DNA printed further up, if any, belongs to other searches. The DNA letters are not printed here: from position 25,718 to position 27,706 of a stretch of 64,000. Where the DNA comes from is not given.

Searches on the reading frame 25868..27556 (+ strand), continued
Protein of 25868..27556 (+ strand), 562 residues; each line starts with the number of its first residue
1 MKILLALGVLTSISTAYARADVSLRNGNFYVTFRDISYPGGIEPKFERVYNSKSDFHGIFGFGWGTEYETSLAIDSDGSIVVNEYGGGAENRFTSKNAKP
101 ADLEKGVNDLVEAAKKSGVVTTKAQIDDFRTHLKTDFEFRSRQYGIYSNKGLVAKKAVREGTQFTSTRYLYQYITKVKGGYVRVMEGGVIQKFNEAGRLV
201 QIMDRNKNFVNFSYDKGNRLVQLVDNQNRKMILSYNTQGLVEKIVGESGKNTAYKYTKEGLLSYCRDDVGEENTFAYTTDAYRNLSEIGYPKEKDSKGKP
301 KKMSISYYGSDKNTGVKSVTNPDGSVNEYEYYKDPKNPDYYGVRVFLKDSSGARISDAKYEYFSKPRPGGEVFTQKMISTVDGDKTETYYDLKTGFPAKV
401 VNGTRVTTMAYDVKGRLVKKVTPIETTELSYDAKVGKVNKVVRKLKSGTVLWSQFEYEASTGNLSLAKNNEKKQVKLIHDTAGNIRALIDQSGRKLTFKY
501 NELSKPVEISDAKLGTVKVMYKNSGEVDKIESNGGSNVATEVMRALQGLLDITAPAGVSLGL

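Call 69: find_encoding_contigs(protein=P0109, flank=6000, max_places=2)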
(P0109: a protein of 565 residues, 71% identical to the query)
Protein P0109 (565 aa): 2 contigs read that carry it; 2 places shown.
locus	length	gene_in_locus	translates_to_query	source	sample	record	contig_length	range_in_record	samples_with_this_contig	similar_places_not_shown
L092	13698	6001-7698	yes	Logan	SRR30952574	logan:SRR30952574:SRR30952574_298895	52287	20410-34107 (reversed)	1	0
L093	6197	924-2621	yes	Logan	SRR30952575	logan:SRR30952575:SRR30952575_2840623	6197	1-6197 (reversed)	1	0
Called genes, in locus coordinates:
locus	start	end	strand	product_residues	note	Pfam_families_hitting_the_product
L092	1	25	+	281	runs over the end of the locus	PF16976:RcpC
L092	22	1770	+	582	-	PF00263:Secretin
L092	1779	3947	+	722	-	PF00005:ABC_tran (faint), PF01656:CbiA, PF02374:ArsA_ATPase (faint), PF06564:CBP_BcsQ (faint), PF10609:ParA, PF00437:T2SSE, PF27713:UCP018868 (weak)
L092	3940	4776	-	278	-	PF00112:Peptidase_C1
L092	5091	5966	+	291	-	PF00482:T2SSF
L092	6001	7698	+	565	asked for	PF20148:DUF6531, PF25023:TEN_YD-shell (faint), PF05593:RHS_repeat (faint)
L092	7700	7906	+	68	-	-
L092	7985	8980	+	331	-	PF16881:LIAS_N, PF04055:Radical_SAM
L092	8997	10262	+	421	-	PF00364:Biotin_lipoyl, PF25917:BSH_RND (weak), PF25997:BSH_YhbJ (weak), PF02817:E3_binding, PF00198:2-oxoacid_dh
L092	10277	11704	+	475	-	PF00890:FAD_binding_2, PF01134:GIDA, PF01266:DAO (weak), PF01494:FAD_binding_3 (weak), PF03486:HI0933_like (weak), PF07992:Pyr_redox_2, PF00070:Pyr_redox, PF02852:Pyr_redox_dim, +4 more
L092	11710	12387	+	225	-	PF21948:LplA-B_cat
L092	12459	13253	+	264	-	PF00089:Trypsin, PF13365:Trypsin_2 (weak)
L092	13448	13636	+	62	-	-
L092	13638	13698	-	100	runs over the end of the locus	-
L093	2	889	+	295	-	?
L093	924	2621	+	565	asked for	PF20148:DUF6531, PF25023:TEN_YD-shell (faint), PF05593:RHS_repeat (faint)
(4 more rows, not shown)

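Call 70: find_encoding_contigs(protein=P0116, flank=6000, max_places=1)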
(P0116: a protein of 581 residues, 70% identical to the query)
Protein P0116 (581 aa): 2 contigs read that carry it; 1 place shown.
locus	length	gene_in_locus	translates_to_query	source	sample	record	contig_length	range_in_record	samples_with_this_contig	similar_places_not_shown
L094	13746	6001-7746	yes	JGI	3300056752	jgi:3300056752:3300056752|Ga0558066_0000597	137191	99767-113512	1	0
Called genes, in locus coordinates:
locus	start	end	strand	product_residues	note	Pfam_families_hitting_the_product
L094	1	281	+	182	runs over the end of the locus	-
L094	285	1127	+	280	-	PF16976:RcpC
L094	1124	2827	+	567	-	PF00263:Secretin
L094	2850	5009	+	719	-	PF00005:ABC_tran (faint), PF01656:CbiA, PF06564:CBP_BcsQ (weak), PF10609:ParA, PF13614:AAA_31 (faint), PF00437:T2SSE, PF27713:UCP018868 (weak)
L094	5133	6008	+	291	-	PF00482:T2SSF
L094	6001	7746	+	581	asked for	PF20148:DUF6531, PF25023:TEN_YD-shell (faint), PF05593:RHS_repeat (faint)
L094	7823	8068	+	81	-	-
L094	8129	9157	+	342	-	PF16881:LIAS_N, PF04055:Radical_SAM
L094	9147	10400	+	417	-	PF00364:Biotin_lipoyl, PF25917:BSH_RND (weak), PF25997:BSH_YhbJ, PF02817:E3_binding, PF00198:2-oxoacid_dh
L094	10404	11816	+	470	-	PF00890:FAD_binding_2, PF01134:GIDA, PF01266:DAO (weak), PF01494:FAD_binding_3 (weak), PF07992:Pyr_redox_2, PF13738:Pyr_redox_3, PF00070:Pyr_redox, PF02852:Pyr_redox_dim, +4 more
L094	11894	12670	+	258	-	PF00089:Trypsin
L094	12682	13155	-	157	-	-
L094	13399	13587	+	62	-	-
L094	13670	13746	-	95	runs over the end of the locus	-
